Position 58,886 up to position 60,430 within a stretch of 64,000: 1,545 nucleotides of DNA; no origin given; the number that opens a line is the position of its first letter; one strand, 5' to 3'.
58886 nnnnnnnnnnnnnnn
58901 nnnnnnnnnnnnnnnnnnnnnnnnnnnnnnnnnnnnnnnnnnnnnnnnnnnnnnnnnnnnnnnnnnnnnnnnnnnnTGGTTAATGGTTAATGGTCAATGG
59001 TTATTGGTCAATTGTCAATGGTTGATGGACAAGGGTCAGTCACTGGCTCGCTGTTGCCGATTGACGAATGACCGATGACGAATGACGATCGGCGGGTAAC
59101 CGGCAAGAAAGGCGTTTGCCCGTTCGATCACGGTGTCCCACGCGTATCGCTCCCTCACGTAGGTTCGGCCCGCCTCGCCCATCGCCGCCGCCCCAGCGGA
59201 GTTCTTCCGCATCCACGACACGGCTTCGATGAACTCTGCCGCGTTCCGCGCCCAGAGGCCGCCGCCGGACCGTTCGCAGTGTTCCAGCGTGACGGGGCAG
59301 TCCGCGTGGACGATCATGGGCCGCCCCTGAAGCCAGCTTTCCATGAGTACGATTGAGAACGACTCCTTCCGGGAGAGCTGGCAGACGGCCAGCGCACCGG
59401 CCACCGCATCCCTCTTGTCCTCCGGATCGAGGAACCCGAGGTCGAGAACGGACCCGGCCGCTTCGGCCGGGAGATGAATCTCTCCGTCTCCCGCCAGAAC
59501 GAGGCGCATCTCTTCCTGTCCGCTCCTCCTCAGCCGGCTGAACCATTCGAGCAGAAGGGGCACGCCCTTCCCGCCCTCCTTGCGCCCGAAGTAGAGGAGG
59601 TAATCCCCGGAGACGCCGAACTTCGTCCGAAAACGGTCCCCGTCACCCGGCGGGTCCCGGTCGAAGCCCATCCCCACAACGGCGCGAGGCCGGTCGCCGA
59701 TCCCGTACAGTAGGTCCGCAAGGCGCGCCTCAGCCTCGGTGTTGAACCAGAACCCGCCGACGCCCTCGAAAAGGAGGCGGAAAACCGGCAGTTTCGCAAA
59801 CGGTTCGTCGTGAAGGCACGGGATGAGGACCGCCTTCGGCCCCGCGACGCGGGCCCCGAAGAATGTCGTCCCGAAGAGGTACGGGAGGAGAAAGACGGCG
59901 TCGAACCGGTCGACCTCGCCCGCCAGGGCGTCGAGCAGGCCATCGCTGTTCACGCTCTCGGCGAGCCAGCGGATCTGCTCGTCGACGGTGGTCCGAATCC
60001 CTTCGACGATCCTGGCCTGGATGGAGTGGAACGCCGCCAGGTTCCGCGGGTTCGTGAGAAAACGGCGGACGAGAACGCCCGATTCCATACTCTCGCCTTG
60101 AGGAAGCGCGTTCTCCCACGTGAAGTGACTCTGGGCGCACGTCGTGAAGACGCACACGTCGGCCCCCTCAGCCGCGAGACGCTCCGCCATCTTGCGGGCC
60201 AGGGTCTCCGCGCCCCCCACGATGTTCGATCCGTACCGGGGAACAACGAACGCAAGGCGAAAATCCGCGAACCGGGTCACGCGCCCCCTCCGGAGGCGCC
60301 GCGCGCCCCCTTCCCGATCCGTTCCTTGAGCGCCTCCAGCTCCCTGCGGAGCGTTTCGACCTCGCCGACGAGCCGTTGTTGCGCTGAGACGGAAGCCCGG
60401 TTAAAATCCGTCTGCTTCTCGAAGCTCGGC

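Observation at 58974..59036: Intergenic spacer made entirely of a 7-bp AT-rich tandem repeat, fused to a TTG start codon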

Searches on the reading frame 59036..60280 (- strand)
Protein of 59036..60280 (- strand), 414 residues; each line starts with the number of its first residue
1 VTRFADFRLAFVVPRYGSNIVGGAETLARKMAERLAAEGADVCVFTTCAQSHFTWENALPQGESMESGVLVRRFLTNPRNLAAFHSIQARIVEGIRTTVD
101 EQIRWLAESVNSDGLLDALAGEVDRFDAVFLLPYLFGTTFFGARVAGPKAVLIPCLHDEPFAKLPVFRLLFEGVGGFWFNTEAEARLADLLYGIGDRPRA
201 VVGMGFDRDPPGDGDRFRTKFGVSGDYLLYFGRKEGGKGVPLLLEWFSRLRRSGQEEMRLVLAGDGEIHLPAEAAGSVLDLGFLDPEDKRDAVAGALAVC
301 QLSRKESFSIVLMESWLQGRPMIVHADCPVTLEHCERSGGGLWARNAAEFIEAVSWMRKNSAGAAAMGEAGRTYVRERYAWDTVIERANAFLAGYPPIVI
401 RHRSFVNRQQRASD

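Call 7: search_protein_families(library=pfam, proteins=[window:59036-60280:-])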
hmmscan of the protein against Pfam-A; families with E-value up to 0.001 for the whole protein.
window:59036-60280:- (414 aa): 4 families
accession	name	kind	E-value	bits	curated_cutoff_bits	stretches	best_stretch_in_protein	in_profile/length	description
PF00534.26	Glycos_transf_1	-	6.4e-13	49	26.4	1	220-372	10-170/172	Glycosyl transferases group 1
PF13692.12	Glyco_trans_1_4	-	4e-12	47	27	1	227-357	3-139/142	Glycosyl transferases group 1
PF13524.12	Glyco_trans_1_2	-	1.1e-05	25.8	25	1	247-387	6-141/144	Glycosyl transferase-like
PF13579.12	Glyco_trans_4_4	-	9e-05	23.3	29.7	1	22-201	1-154/158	Glycosyl transferase 4-like domain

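Call 11: find_encoding_contigs(protein=window:59036-60280:-, flank=3000, max_places=10)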
Protein window:59036-60280:- (414 aa): 16 contigs read that carry it; 8 places shown.
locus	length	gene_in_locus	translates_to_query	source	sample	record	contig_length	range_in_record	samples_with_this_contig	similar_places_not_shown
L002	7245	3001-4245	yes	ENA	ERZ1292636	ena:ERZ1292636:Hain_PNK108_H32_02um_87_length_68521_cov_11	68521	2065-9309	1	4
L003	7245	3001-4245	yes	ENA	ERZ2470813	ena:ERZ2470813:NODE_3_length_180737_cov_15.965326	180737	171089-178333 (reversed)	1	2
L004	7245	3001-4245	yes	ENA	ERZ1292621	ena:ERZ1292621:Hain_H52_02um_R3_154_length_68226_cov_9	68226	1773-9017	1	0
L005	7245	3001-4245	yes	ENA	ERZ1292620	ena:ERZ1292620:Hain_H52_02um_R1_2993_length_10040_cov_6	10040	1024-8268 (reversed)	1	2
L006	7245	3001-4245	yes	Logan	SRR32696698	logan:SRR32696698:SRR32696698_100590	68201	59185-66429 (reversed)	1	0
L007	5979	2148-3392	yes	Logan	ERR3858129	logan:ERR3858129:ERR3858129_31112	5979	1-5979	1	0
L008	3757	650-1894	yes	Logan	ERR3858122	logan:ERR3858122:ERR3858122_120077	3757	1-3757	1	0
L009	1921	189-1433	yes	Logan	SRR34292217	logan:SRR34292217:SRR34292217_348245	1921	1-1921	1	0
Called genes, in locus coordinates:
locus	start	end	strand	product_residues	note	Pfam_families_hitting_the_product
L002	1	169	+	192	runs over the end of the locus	-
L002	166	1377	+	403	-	PF13439:Glyco_transf_4, PF13579:Glyco_trans_4_4 (weak), PF00534:Glycos_transf_1, PF13692:Glyco_trans_1_4, PF13524:Glyco_trans_1_2 (weak), PF20706:GT4-conflict (weak)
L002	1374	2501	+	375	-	PF07021:MetW, PF13489:Methyltransf_23, PF13847:Methyltransf_31, PF08241:Methyltransf_11, PF08242:Methyltransf_12, PF13649:Methyltransf_25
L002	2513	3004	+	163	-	-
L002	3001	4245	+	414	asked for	PF13524:Glyco_trans_1_2 (faint), PF00534:Glycos_transf_1, PF13692:Glyco_trans_1_4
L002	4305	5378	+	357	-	PF20706:GT4-conflict, PF13524:Glyco_trans_1_2 (faint), PF00534:Glycos_transf_1, PF13692:Glyco_trans_1_4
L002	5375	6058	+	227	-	PF00535:Glycos_transf_2, PF10111:Glyco_tranf_2_2 (weak), PF13641:Glyco_tranf_2_3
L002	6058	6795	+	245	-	PF00535:Glycos_transf_2, PF13641:Glyco_tranf_2_3 (weak)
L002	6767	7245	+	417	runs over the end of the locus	PF00155:Aminotran_1_2, PF00266:Aminotran_5 (weak), PF01041:DegT_DnrJ_EryC1, PF01212:Beta_elim_lyase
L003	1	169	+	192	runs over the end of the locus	-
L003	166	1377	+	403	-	PF13439:Glyco_transf_4, PF13579:Glyco_trans_4_4 (weak), PF00534:Glycos_transf_1, PF13692:Glyco_trans_1_4, PF13524:Glyco_trans_1_2 (weak), PF20706:GT4-conflict (weak)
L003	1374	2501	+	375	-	PF07021:MetW, PF13489:Methyltransf_23, PF13847:Methyltransf_31, PF08241:Methyltransf_11, PF08242:Methyltransf_12, PF13649:Methyltransf_25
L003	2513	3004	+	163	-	-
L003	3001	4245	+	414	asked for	PF13524:Glyco_trans_1_2 (faint), PF00534:Glycos_transf_1, PF13692:Glyco_trans_1_4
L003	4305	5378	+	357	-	PF20706:GT4-conflict, PF13524:Glyco_trans_1_2 (faint), PF00534:Glycos_transf_1, PF13692:Glyco_trans_1_4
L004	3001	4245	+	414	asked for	PF13524:Glyco_trans_1_2 (faint), PF00534:Glycos_transf_1, PF13692:Glyco_trans_1_4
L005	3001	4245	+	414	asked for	PF13524:Glyco_trans_1_2 (faint), PF00534:Glycos_transf_1, PF13692:Glyco_trans_1_4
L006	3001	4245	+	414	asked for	PF13524:Glyco_trans_1_2 (faint), PF00534:Glycos_transf_1, PF13692:Glyco_trans_1_4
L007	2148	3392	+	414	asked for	PF13524:Glyco_trans_1_2 (faint), PF00534:Glycos_transf_1, PF13692:Glyco_trans_1_4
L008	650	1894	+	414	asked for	PF13524:Glyco_trans_1_2 (faint), PF00534:Glycos_transf_1, PF13692:Glyco_trans_1_4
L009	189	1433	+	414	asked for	PF13524:Glyco_trans_1_2 (faint), PF00534:Glycos_transf_1, PF13692:Glyco_trans_1_4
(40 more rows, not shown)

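Call 37: find_homologous_proteins(query=window:59036-60280:-, max_evalue=1e-60)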
Query window:59036-60280:- (414 aa): 1235 proteins with E <= 1e-60 among 8000 candidates; the best 120 are listed.
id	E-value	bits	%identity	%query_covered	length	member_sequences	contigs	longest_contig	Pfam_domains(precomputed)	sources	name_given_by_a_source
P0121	1.5e-279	945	100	100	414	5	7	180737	PF00534.27,PF13524.13,PF13692.13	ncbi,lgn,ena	ncbi:MAG: glycosyltransferase family 4 protein [Nitrospirota bacterium]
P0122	9.7e-240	814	86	100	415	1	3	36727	PF00534.27,PF13579.13,PF13524.13,PF13692.13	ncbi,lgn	-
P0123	8.3e-191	652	72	95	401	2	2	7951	PF00534.27,PF13579.13,PF13524.13,PF13692.13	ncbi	-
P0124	1.1e-179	616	69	95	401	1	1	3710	PF00534.27,PF13524.13,PF13692.13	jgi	jgi:glycosyltransferase involved in cell wall biosynthesis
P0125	3.2e-177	608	68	95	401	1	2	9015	PF00534.27,PF13692.13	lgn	-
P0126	2.2e-176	605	68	95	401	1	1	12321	PF00534.27,PF13579.13,PF13524.13,PF13692.13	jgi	jgi:glycosyltransferase involved in cell wall biosynthesis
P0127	2.6e-176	605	68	95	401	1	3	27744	PF00534.27,PF13579.13,PF13692.13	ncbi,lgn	-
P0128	7.0e-176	603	68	95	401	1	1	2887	PF00534.27,PF13579.13,PF13524.13,PF13692.13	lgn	-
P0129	1.7e-172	592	68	95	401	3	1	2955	PF00534.27,PF13524.13,PF13692.13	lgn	-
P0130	1.7e-127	444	52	92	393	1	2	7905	PF00534.27,PF13692.13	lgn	-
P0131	1.9e-126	440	53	94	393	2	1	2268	PF00534.27,PF13692.13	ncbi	-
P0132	3.7e-125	436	52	93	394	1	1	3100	PF00534.27,PF13692.13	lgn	-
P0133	1.0e-123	431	52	94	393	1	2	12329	PF00534.27,PF13692.13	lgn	-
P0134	4.9e-123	429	50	94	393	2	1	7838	PF00534.27,PF13692.13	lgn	-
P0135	2.1e-122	427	52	94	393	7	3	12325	PF00534.27,PF13692.13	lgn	-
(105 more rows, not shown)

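Call 38: find_encoding_contigs(protein=P0123, flank=2500, max_places=2)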
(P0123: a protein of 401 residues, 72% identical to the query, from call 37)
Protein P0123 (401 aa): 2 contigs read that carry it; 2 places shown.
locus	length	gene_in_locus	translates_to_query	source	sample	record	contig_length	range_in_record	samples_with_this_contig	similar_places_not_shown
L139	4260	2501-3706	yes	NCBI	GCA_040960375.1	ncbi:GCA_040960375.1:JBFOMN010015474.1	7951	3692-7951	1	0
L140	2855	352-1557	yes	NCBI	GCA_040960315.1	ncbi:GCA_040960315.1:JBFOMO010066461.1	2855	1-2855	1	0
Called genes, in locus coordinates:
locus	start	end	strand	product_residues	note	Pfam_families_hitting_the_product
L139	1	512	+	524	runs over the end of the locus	-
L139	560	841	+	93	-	-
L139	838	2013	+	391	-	PF13439:Glyco_transf_4 (faint), PF20706:GT4-conflict (faint), PF00534:Glycos_transf_1, PF13692:Glyco_trans_1_4, PF13524:Glyco_trans_1_2 (weak)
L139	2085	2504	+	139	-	-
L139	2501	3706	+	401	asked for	PF13579:Glyco_trans_4_4 (faint), PF00534:Glycos_transf_1, PF13692:Glyco_trans_1_4, PF13524:Glyco_trans_1_2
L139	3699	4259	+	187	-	?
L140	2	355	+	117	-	?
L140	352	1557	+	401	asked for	PF13579:Glyco_trans_4_4 (faint), PF00534:Glycos_transf_1, PF13692:Glyco_trans_1_4, PF13524:Glyco_trans_1_2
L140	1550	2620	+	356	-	PF20706:GT4-conflict, PF00534:Glycos_transf_1, PF13692:Glyco_trans_1_4, PF13524:Glyco_trans_1_2 (weak)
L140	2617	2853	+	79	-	?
